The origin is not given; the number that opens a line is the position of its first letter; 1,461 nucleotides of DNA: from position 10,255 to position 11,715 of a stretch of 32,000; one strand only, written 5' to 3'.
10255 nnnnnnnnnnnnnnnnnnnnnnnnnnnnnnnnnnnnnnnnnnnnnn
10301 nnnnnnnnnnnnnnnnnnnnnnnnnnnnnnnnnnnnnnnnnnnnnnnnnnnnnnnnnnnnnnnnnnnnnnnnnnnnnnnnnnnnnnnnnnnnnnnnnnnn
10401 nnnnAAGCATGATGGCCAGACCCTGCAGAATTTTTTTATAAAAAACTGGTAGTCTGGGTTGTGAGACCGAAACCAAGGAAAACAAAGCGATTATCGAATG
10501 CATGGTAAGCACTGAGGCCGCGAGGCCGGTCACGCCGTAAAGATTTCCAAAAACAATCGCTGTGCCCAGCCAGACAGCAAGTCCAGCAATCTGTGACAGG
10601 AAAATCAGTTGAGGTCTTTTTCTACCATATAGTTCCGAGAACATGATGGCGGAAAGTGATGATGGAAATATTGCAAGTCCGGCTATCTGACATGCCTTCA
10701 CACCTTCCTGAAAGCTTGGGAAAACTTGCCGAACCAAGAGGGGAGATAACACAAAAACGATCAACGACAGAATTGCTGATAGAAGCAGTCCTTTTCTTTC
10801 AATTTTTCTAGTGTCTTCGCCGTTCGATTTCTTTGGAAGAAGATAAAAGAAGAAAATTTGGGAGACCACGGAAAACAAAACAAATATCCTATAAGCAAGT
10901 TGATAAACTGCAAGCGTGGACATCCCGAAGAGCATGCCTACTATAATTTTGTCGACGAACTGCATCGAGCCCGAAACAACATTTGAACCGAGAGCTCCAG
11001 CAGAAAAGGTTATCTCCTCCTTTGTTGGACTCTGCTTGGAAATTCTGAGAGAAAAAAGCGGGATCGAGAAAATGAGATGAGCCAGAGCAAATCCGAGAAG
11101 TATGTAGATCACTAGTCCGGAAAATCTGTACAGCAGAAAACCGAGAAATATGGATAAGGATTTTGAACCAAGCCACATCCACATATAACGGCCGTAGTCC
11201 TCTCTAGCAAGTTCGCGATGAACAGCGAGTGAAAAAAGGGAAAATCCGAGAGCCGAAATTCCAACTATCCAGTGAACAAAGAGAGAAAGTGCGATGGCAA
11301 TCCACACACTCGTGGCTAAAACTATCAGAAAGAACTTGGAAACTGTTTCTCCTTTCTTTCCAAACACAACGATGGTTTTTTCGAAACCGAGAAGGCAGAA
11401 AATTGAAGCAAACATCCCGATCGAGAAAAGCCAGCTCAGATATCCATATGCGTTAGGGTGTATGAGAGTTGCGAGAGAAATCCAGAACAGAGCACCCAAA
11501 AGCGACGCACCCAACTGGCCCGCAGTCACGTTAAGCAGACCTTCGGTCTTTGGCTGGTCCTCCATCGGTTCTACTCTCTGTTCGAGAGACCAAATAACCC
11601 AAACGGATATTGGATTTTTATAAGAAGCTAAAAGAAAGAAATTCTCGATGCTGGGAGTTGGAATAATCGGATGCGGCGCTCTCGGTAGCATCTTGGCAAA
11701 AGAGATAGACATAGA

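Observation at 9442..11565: MOP/Wzx-like 12-TM transporter domain fused through a 13th helix to ApbE, tail-to-tail with rnfB: possible coupling of flavin export to flavinylation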

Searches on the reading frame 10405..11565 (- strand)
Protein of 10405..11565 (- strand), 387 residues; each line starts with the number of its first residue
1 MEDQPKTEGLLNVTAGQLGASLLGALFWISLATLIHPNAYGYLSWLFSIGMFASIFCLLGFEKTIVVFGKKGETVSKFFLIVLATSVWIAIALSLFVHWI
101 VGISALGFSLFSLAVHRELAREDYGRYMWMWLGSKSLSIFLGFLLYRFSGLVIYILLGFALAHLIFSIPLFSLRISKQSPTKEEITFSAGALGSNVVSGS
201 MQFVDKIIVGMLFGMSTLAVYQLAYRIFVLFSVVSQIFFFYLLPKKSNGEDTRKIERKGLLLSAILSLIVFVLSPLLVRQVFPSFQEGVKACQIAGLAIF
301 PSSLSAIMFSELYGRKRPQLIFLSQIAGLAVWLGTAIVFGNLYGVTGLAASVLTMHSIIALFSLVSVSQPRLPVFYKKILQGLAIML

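Call 29: find_related_loci(query=A3, collection=genome_contigs, flank=10000)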
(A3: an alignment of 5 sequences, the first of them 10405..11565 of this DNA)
Query A3 (387 aa) in genome_contigs; peptide patterns used: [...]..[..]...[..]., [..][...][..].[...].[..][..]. (x = any residue, [..] = any of these).
33 stretches matched a pattern; 10 encode a relative of the query (tblastn E <= 1e-3); 10 distinct loci.
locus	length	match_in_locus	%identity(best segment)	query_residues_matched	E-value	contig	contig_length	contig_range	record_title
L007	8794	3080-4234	54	4-387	1e-126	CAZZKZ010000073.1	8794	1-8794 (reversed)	MAG TPA_asm: Candidatus Hadarchaeota archaeon isolate binchicken_co25_43 genome assembly, contig: k141_95623, whole geno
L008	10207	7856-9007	40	8-386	9e-79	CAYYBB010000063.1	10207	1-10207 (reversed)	MAG TPA_asm: uncultured Actinomycetota bacterium isolate SRP093185_co1_77 genome assembly, contig: NODE_4803_length_1020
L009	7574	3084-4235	40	8-386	2e-78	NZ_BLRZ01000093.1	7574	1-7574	Candidatus Hakubella thermalkaliphila strain S34 HKBW3S34_000000000093, whole genome shotgun sequence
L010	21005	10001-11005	40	1-331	8e-76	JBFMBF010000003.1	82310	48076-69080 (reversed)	MAG: Candidatus Hadarchaeota archaeon isolate MAG157 MAG157_3, whole genome shotgun sequence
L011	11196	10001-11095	38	3-353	8e-67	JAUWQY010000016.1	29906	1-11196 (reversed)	MAG: Dehalococcoidia bacterium isolate CSMAG_2514 CSMAG_2514_k141_411432_length_29906_cov_854.6664, whole genome shotgun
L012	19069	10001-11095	35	3-353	9e-67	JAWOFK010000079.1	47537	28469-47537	MAG: Dehalococcoidia bacterium isolate BLK6-1.bin.245 k191_1193436, whole genome shotgun sequence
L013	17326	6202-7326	38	1-356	6e-66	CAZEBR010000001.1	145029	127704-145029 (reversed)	MAG TPA_asm: Candidatus Hadarchaeota archaeon isolate ERP127260_co1_52 genome assembly, contig: NODE_9_length_145029_cov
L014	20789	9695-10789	35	3-353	4e-64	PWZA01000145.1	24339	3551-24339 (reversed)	MAG: Dehalococcoidia bacterium isolate T3Sed10_156R1 T3-Sed10-C3343, whole genome shotgun sequence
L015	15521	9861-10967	35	3-357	8e-63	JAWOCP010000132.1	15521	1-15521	MAG: Dehalococcoidia bacterium isolate BLK5-1.bin.32 k191_1883018, whole genome shotgun sequence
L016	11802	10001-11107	35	1-352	3e-60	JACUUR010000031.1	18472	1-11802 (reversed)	MAG: Dehalococcoidia bacterium isolate Kmv36 NODE_1484_length_18472_cov_13.310528, whole genome shotgun sequence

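Call 30: search_protein_representatives(alignment_id=A2)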
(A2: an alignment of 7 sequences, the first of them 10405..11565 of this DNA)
Query: 7 sequences, 391 profile positions. Proteins with E-value up to 0.001 (for the whole library): 4580; up to 1e-10: 722; up to 1e-30: 309. The best 150 are listed.
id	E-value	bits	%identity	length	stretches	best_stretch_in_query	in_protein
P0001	6.8e-166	568.7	-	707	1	1-391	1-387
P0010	2.2e-123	428.7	-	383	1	5-369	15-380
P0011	4.2e-119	414.6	-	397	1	3-370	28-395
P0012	7.1e-114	397.4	-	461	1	8-369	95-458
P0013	2.8e-111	388.9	-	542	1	5-378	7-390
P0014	5.9e-111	387.8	-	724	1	3-375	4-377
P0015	9.0e-102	357.6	-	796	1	5-389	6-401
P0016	1.2e-94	334.1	-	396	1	4-368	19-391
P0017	1.9e-94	333.5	-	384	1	4-372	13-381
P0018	9.8e-92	324.5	-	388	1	8-375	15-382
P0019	1.1e-91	324.4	-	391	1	7-373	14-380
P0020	1.4e-90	320.8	-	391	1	5-379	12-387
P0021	3.3e-89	316.2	-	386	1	15-376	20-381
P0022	3.6e-89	316.1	-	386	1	1-374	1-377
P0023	1.2e-88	314.4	-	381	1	6-372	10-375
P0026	1.3e-87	310.9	-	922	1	7-383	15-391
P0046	7.7e-84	298.5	-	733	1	1-372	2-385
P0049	8.6e-83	295.1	-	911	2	6-376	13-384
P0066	3.6e-80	286.4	-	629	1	5-379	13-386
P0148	5.4e-68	246.4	-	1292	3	174-383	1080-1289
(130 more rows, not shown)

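Call 32: search_protein_families(library=pfam, proteins=[P0013, P0014, P0015, P0026, P0046, P0049, P0066, P0148, P0010, P0012], max_evalue=0.001)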
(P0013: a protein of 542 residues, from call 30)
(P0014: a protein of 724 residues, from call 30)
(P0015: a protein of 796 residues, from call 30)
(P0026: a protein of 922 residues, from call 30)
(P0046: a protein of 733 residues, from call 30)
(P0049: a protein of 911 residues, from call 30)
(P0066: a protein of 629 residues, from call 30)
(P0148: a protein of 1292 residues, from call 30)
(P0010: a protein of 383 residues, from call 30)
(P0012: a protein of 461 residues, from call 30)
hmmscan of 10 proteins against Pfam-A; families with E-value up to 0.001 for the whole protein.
P0013 (542 aa): 3 families
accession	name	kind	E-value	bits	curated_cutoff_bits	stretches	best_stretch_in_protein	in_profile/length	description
PF02424.20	ApbE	-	4.2e-21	76.1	25.6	1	433-539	1-100/266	ApbE family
PF13440.11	Polysacc_synt_3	-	6.9e-10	39.1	23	1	32-243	1-221/293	Polysaccharide biosynthesis protein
PF01943.22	Polysacc_synt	-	9.9e-08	32.2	28.2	1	11-249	4-257/274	Polysaccharide biosynthesis protein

P0014 (724 aa): 3 families
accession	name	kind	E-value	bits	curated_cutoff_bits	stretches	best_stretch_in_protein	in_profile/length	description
PF02424.20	ApbE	-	9.8e-77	258.5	25.6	1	422-689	1-259/266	ApbE family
PF13440.11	Polysacc_synt_3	-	8e-07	29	23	1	31-236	1-223/293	Polysaccharide biosynthesis protein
PF01943.22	Polysacc_synt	-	3.8e-06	27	28.2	1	14-238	8-255/274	Polysaccharide biosynthesis protein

P0015 (796 aa): 2 families
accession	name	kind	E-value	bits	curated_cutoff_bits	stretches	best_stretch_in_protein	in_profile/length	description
PF02424.20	ApbE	-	6.1e-78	262.4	25.6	1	508-775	1-257/266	ApbE family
PF01943.22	Polysacc_synt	-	3.2e-07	30.5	28.2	1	9-242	3-250/274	Polysaccharide biosynthesis protein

P0026 (922 aa): 1 family
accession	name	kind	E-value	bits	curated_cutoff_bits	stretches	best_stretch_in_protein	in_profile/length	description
PF13440.11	Polysacc_synt_3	-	3.1e-05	23.8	23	0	40-287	3-267/293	Polysaccharide biosynthesis protein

P0046 (733 aa): 3 families
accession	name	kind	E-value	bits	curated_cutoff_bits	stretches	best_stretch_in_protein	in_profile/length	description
PF02424.20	ApbE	-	2.8e-83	279.9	25.6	1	436-704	1-258/266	ApbE family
PF13440.11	Polysacc_synt_3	-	4.3e-06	26.6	23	0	179-248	156-225/293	Polysaccharide biosynthesis protein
PF16933.10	PelG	-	7.5e-05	22.3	29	1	45-193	67-214/452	Putative exopolysaccharide Exporter (EPS-E)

P0049 (911 aa): 0 families

P0066 (629 aa): 0 families

P0148 (1292 aa): 0 families

P0010 (383 aa): 2 families
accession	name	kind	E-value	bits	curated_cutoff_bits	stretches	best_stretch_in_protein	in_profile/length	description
PF01943.22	Polysacc_synt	-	1.1e-05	25.5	28.2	1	23-255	8-263/274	Polysaccharide biosynthesis protein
PF13440.11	Polysacc_synt_3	-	1.3e-05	25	23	1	118-259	99-238/293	Polysaccharide biosynthesis protein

P0012 (461 aa): 1 family
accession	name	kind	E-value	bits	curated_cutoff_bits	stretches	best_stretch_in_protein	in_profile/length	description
PF13440.11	Polysacc_synt_3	-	0.00024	20.9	23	1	194-323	92-223/293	Polysaccharide biosynthesis protein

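Call 34: find_encoding_contigs(protein=P0010, flank=8000, max_places=3)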
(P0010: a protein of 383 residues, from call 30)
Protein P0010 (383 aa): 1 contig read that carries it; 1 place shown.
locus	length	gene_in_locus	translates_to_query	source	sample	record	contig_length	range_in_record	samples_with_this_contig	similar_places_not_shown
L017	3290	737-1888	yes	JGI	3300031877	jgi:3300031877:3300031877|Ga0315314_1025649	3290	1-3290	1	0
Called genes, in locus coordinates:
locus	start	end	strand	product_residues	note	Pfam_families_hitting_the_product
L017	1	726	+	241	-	?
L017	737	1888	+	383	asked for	PF01943:Polysacc_synt (weak), PF13440:Polysacc_synt_3 (weak)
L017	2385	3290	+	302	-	?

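Call 46: search_protein_families(library=pfam, proteins=[L012:899-3310:+, L012:3314-4096:+, L012:7096-7842:+, L012:7954-9669:+, L012:9989-12178:+, L012:12349-12819:+, L012:13359-13949:+, L017:1-726:+, L017:2385-3290:+], max_evalue=0.001)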
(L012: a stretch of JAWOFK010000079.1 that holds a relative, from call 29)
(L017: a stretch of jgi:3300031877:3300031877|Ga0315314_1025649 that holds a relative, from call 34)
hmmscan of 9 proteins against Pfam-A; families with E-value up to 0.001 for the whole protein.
L012:899-3310:+ (803 aa): 2 families
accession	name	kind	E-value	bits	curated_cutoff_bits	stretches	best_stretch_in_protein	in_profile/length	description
PF00384.28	Molybdopterin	-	1.7e-23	83.7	24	1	4-445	101-353/353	Molybdopterin oxidoreductase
PF01568.27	Molydop_binding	-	7.4e-14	52.2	26.8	1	671-795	2-108/110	Molydopterin dinucleotide binding domain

L012:3314-4096:+ (260 aa): 12 families
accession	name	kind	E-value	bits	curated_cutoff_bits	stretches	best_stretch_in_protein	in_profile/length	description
PF13247.11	Fer4_11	-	3.7e-24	85.3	26.2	1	65-161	1-99/100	4Fe-4S dicluster domain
PF12838.12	Fer4_7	-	3.2e-15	56.8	27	2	12-90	1-52/52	4Fe-4S dicluster domain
PF00037.32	Fer4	-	2.2e-13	49.8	21.1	2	100-121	2-23/24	4Fe-4S binding domain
PF13187.11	Fer4_9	-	1.9e-11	44.2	27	2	105-156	1-51/52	4Fe-4S dicluster domain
PF12837.12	Fer4_6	-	5.3e-11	42.4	25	2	99-121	2-24/24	4Fe-4S binding domain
PF12797.12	Fer4_2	-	1.4e-10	40.8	24.5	2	7-24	4-21/22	4Fe-4S binding domain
PF13237.11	Fer4_10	-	6.7e-10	39.2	25.5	2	70-117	5-53/53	4Fe-4S dicluster domain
PF14697.11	Fer4_21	-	1.6e-07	31.8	35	1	71-120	5-56/59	4Fe-4S dicluster domain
PF13484.11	Fer4_16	-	1e-06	29.9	30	0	105-134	1-30/66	4Fe-4S double cluster binding domain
PF12798.12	Fer4_3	-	1.2e-05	26.2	27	0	74-90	1-15/15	4Fe-4S binding domain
PF25160.1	LdpA_Fe-S-bd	-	0.00046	20.3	27.6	1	80-121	7-43/49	LdpA Fe-S cluster-binding domain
PF13183.11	Fer4_8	-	0.00065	20.6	27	0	10-89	2-67/68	4Fe-4S dicluster domain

L012:7096-7842:+ (248 aa): 1 family
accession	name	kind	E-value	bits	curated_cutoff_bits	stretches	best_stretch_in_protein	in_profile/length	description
PF00902.23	TatC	-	6.2e-62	209.5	25.1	1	20-224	2-208/208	Sec-independent protein translocase protein (TatC)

L012:7954-9669:+ (571 aa): 2 families
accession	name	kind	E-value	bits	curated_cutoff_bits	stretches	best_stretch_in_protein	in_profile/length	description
PF00501.34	AMP-binding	-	1.5e-88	297.6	29.9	1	38-429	1-384/384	AMP-binding enzyme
PF13193.12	AMP-binding_C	-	1.1e-21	77.9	24.5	1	483-560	1-76/76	AMP-binding enzyme C-terminal domain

L012:9989-12178:+ (729 aa): 3 families
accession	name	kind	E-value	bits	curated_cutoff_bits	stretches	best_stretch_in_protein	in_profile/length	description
PF02424.20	ApbE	-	2.2e-84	283.6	25.6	1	433-702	1-256/266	ApbE family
PF01943.22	Polysacc_synt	-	1.5e-07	31.6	28.2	1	16-249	9-257/274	Polysaccharide biosynthesis protein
PF13440.11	Polysacc_synt_3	-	0.00018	21.3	23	0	275-381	55-159/293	Polysaccharide biosynthesis protein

L012:12349-12819:+ (156 aa): 1 family
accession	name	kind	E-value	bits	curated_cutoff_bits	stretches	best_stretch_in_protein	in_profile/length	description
PF06146.17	PsiE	-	5.6e-21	75.4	23.9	1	20-142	1-122/122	Phosphate-starvation-inducible E family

L012:13359-13949:+ (196 aa): 1 family
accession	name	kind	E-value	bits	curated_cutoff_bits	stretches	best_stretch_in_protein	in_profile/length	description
PF01899.21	MNHE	-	1.2e-30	106.6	27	1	36-168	2-128/145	Na+/H+ ion antiporter subunit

L017:1-726:+ (241 aa): 0 families

L017:2385-3290:+ (302 aa): 1 family
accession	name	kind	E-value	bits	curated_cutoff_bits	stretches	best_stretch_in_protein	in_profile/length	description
PF02350.25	Epimerase_2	-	2.4e-89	300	30.6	1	1-293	24-319/347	UDP-N-acetylglucosamine 2-epimerase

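Call 47: find_encoding_contigs(protein=P0011, flank=8000, max_places=3)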
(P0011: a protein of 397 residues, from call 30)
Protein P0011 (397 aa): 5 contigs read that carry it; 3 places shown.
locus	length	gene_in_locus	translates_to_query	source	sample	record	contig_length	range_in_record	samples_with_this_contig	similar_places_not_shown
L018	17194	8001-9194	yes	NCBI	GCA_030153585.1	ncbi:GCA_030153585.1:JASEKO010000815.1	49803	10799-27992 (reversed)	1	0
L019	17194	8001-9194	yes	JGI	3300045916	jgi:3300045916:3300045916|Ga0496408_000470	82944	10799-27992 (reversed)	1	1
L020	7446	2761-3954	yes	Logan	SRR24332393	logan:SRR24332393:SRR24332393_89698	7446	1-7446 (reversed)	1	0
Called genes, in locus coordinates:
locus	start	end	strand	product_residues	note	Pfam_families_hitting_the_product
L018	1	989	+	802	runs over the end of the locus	-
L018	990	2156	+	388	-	PF13439:Glyco_transf_4, PF20706:GT4-conflict (weak), PF00534:Glycos_transf_1, PF13692:Glyco_trans_1_4, PF13524:Glyco_trans_1_2 (weak)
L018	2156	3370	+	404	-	PF00534:Glycos_transf_1, PF13692:Glyco_trans_1_4, PF13524:Glyco_trans_1_2 (weak)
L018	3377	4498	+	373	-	PF03214:RGP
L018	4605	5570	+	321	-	PF01073:3Beta_HSD, PF01370:Epimerase, PF02719:Polysacc_synt_2 (faint), PF16363:GDP_Man_Dehyd, PF07993:NAD_binding_4 (weak)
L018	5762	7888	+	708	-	PF13385:Laminin_G_3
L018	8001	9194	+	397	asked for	PF01943:Polysacc_synt (faint)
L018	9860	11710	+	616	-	PF09721:Exosortase_EpsH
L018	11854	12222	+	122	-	PF00293:NUDIX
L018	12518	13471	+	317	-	PF02350:Epimerase_2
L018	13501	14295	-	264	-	PF01978:TrmB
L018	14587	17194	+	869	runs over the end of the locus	PF00630:Filamin (faint), PF13360:PQQ_2 (faint)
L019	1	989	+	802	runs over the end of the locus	-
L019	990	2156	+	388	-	PF13439:Glyco_transf_4, PF20706:GT4-conflict (weak), PF00534:Glycos_transf_1, PF13692:Glyco_trans_1_4, PF13524:Glyco_trans_1_2 (weak)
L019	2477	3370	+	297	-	PF00534:Glycos_transf_1, PF13692:Glyco_trans_1_4, PF13524:Glyco_trans_1_2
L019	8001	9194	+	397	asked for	PF01943:Polysacc_synt (faint)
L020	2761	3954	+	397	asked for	PF01943:Polysacc_synt (faint)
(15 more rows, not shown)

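Call 72: find_encoding_contigs(protein=P0012, flank=8000, max_places=3)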
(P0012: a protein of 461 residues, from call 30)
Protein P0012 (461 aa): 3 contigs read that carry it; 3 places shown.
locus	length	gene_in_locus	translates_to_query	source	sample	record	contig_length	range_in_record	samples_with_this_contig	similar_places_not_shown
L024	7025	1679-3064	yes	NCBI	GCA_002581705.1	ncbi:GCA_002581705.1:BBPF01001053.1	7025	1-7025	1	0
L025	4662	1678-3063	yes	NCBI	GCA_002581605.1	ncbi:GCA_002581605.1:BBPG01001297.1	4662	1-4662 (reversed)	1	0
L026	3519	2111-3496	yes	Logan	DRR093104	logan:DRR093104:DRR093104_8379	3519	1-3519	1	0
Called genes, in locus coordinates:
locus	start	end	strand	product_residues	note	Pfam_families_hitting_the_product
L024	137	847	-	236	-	-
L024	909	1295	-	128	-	PF04205:FMN_bind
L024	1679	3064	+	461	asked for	-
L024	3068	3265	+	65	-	-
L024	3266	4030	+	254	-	PF11967:RecO_N, PF02565:RecO_C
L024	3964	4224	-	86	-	-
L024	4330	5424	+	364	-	PF00850:Hist_deacetyl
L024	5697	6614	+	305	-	PF07848:PaaX, PF20803:PaaX_M, PF08223:PaaX_C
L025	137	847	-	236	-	-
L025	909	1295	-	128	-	PF04205:FMN_bind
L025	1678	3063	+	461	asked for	-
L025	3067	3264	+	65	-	-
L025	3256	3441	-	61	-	-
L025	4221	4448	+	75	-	PF07900:DUF1670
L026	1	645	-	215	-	?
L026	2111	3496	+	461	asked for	-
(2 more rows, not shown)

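Call 78: find_homologous_proteins(query=A3, max_evalue=1e-30)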
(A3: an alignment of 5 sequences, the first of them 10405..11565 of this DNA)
Query A3 (5 sequences) (387 aa, profile of the alignment): 19 proteins with E <= 1e-30 among 8000 candidates.
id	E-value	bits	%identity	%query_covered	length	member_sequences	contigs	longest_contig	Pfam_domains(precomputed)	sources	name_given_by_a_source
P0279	1.6e-123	431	42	91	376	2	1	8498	PF01943.23,PF13440.12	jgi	jgi:O-antigen/teichoic acid export membrane protein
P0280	1.9e-116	408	39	91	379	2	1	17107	PF01943.23,PF13440.12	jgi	jgi:O-antigen/teichoic acid export membrane protein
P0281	7.4e-115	402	40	91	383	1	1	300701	PF01943.23,PF13440.12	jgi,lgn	jgi:O-antigen/teichoic acid export membrane protein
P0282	1.0e-102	362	35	91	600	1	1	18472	PF02424.21,PF13440.12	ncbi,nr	ncbi:MAG: FAD:protein FMN transferase, partial [Dehalococcoidia bacterium]|nr:FAD:protein FMN transf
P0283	2.0e-102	361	35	91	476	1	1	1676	PF13440.12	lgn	-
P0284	1.5e-58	217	29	93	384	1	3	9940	-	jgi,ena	-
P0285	6.8e-56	208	29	85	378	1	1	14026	PF13440.12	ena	-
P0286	2.1e-52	197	27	89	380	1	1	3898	PF01943.23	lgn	-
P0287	3.3e-51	193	30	94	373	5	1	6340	-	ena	-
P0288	1.2e-49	188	28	89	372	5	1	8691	-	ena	-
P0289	7.6e-47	178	29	82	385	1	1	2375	-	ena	-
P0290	2.5e-46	177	29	86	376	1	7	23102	PF01943.23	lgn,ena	-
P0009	4.0e-45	173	24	85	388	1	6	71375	-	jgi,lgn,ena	-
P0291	4.8e-40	156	27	91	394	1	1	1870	-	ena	-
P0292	1.1e-39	155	27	91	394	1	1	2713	-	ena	-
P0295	2.7e-36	144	28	83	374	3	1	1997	PF01943.23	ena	-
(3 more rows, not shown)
